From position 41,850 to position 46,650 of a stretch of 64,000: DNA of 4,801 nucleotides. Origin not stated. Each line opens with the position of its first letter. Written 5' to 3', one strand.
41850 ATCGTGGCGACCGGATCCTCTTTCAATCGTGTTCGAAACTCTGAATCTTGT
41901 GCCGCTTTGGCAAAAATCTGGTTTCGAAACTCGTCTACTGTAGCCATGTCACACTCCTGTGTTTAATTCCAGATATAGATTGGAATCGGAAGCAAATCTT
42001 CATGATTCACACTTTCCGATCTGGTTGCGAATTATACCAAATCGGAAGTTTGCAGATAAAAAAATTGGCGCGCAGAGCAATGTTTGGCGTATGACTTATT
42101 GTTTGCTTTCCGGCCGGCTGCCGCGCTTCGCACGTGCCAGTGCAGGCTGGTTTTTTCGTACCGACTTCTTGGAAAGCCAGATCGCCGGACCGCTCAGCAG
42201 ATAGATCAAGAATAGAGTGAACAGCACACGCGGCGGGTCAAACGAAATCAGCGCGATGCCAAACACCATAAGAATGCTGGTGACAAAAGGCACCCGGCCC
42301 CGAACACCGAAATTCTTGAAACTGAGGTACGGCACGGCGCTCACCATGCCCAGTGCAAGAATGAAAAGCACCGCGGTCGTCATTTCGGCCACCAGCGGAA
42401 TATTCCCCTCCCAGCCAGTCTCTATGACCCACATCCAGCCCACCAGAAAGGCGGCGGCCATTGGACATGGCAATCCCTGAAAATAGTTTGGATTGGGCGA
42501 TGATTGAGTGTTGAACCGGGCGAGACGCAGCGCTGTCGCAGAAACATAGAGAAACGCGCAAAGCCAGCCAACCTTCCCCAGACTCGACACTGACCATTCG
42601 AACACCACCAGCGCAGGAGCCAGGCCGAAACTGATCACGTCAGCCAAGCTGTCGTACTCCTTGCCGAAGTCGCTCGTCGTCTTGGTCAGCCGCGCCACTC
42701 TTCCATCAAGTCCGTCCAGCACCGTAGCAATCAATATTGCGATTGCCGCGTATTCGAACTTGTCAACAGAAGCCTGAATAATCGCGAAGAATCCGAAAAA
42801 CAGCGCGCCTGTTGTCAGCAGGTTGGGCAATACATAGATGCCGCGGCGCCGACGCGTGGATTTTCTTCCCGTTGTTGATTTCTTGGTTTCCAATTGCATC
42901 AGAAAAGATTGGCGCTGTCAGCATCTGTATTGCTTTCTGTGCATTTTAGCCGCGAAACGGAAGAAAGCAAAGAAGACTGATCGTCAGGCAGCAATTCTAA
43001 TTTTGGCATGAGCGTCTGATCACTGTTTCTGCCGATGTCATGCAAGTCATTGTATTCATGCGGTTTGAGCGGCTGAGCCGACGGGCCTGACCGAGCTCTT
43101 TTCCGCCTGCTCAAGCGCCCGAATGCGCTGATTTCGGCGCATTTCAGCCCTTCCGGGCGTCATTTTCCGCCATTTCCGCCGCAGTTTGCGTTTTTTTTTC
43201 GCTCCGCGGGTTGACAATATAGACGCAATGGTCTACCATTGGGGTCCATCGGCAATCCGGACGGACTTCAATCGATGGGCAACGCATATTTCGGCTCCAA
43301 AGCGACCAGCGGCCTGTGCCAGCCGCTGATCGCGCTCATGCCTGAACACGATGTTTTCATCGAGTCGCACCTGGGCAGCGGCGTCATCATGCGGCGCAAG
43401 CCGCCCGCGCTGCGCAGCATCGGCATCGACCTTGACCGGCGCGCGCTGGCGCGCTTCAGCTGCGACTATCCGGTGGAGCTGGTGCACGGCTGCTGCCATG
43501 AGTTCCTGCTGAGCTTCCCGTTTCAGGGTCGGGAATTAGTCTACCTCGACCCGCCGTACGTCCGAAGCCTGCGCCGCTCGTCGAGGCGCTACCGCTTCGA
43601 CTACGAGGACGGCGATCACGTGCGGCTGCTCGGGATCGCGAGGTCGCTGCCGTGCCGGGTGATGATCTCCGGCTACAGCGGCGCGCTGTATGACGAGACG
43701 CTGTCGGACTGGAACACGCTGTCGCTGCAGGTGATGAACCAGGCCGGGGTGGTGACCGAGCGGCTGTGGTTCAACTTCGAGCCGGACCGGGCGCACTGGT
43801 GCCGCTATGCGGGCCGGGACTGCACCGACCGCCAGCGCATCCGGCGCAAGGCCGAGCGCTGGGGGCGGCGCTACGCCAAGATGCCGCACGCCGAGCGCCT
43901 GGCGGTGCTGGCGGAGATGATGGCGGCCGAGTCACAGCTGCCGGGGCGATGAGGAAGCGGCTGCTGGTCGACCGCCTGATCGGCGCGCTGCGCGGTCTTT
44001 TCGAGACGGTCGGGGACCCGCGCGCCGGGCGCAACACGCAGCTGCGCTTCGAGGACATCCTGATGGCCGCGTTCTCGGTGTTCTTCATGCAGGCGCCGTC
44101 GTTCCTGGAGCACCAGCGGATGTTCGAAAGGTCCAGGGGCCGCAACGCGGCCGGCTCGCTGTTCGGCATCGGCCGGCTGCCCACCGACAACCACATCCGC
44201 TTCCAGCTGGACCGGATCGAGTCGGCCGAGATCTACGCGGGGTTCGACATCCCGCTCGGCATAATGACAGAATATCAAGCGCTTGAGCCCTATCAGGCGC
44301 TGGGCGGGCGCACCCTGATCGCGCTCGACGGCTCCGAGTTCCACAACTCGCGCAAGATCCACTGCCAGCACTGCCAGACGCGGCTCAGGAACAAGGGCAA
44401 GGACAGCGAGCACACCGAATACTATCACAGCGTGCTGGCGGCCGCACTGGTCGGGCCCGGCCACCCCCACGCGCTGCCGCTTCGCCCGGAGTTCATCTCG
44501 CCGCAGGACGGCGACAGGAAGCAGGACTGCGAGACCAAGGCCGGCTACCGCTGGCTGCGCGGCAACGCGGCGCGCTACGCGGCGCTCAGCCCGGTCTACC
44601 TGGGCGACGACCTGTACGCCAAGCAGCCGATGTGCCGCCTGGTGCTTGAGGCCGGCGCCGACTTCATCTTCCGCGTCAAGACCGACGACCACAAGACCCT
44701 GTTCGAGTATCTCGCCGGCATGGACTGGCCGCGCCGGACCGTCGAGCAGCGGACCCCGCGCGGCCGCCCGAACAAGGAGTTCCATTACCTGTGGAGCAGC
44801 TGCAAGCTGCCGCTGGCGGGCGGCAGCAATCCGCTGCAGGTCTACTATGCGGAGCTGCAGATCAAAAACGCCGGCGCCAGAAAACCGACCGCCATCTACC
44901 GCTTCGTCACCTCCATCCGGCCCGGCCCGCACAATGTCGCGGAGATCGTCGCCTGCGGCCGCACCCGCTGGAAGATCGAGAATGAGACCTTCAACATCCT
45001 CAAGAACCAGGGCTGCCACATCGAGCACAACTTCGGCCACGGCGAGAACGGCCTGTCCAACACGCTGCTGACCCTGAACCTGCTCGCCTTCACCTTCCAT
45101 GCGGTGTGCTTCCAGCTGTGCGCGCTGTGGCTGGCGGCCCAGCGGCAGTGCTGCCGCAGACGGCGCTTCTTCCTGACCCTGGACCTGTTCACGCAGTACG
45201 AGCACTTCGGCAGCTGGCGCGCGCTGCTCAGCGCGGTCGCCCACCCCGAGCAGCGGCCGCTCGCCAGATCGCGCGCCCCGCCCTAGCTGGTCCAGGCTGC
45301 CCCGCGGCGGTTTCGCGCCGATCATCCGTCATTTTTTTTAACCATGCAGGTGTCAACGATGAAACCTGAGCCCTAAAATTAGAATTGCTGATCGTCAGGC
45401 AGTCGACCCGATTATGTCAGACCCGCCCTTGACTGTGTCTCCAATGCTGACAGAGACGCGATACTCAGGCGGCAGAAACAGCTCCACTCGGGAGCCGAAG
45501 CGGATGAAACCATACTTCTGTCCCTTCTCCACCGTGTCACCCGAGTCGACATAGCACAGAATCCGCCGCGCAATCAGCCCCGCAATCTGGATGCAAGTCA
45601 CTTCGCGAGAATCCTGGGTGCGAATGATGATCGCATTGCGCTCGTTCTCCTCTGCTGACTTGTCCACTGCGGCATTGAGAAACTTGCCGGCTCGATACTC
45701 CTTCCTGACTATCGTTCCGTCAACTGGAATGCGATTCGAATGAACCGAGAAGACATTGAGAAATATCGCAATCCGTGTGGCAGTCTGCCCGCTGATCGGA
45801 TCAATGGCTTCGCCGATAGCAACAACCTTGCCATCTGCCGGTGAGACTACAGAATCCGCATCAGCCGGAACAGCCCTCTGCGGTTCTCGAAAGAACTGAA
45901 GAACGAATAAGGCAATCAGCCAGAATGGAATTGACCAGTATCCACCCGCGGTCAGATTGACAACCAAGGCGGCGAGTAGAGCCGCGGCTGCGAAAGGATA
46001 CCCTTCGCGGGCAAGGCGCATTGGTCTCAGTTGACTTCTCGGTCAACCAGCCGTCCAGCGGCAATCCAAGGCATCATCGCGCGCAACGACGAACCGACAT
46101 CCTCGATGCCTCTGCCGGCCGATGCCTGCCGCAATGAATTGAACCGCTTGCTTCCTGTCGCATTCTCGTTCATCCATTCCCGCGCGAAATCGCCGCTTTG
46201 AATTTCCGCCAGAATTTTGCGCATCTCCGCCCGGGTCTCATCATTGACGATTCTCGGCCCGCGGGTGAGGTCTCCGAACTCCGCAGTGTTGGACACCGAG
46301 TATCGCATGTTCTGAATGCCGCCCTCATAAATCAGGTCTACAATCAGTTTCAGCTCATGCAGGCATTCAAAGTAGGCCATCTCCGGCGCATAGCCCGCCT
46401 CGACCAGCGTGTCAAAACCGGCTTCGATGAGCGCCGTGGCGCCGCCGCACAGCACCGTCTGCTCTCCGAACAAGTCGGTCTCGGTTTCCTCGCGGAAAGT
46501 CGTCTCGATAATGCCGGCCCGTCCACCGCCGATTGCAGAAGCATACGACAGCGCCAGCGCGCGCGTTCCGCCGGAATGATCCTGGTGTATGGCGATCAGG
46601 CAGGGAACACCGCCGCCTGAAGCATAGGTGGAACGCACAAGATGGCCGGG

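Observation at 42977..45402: GC-rich IS-like element carrying an ATGA-coupled Dam-like methyltransferase and DDE transposase, inserted between psd and pssA with a 15-bp duplication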

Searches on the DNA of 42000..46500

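Call 78: search_rna_families(source=window, start=42000, end=46500, threshold=evalue, max_evalue=0.1)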
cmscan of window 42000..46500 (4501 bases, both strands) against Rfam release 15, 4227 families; matches with E-value up to 0.1: 1.
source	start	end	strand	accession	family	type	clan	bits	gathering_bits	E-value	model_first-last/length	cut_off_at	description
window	43140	43205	+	RF00519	suhB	Gene; sRNA;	CL00108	24.7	41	0.053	1-77/77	no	Makes More Granules Regulator RNA (mmgR)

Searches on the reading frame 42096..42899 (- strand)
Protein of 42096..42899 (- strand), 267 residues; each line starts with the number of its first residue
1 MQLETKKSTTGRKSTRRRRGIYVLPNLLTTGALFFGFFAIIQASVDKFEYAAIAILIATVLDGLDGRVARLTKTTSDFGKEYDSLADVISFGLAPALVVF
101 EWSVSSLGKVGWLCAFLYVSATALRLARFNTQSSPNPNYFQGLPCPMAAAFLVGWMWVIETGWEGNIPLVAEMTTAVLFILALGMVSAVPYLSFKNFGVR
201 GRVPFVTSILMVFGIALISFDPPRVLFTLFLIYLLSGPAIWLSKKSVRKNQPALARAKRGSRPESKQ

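Call 4: search_protein_families(library=pfam, proteins=[window:42096-42899:-], max_evalue=0.01)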
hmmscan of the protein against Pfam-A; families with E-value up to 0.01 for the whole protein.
window:42096-42899:- (267 aa): 1 family
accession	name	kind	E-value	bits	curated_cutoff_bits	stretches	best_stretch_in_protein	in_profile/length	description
PF01066.26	CDP-OH_P_transf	-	1.4e-21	78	22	1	23-174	2-138/152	CDP-alcohol phosphatidyltransferase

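Call 5: search_protein_families(library=ncbifam, proteins=[window:42096-42899:-], max_evalue=0.01)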
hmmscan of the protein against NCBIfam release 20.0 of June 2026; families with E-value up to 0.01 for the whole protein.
window:42096-42899:- (267 aa): 15 families
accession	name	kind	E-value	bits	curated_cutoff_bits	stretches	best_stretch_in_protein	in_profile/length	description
TIGR00473.1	pssA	equivalog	1.1e-34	119.8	107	1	31-191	3-152/153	CDP-diacylglycerol--serine O-phosphatidyltransferase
NF038087.1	arch_ser_synth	exception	1.4e-32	113.1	240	1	24-235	6-215/216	archaetidylserine synthase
TIGR04217.1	archae_ser_T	exception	5.3e-32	111.4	200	1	23-236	8-215/221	archaetidylserine synthase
NF038086.1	anchor_synt_A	exception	3.9e-20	72.6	200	1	28-241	13-221/222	protein sorting system archaetidylserine synthase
NF040950.1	archin_ph_syn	equivalog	4.4e-11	43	180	1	21-101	22-103/191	archaetidylinositol phosphate synthase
NF041135.1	IPPtranDIPPsyn_Thcocales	equivalog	4.3e-07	29.3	580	1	23-103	250-329/419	bifunctional L-myo-inositol-1-phosphate cytidylyltransferase/CDP-L-myo-inositol myo-inositolphosphotransferase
NF052561.1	PIPSynBT1523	equivalog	9.8e-07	28.7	350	1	29-101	41-118/232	hypothetical protein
NF045884.1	PhCholSynAgro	equivalog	1.4e-06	28.5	350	1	26-189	14-174/235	phosphatidylcholine synthase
NF045886.1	PhCholSynLeg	equivalog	2.2e-06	27.4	440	1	27-180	21-174/250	phosphatidylcholine synthase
TIGR00560.1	pgsA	equivalog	2.3e-05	25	109.1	1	42-98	28-81/183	CDP-diacylglycerol--glycerol-3-phosphate 3-phosphatidyltransferase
NF045887.1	PhCholSynPs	equivalog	2.4e-05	24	300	1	32-234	22-216/235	phosphatidylcholine synthase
NF045883.1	PIPSynth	equivalog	4.6e-05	23.2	170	1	23-92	23-93/197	phosphatidylinositol phosphate synthase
NF045885.1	PhCholSynBorr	equivalog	0.00039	20.3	400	1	27-147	14-135/234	phosphatidylcholine synthase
NF053678.1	ClpnSynClsA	equivalog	0.00055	20.1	240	1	22-89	3-71/180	cardiolipin synthase ClsA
NF008090.0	PRK10832.1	equivalog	0.0095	16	304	0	50-100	34-84/182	CDP-diacylglycerol--glycerol-3-phosphate 3-phosphatidyltransferase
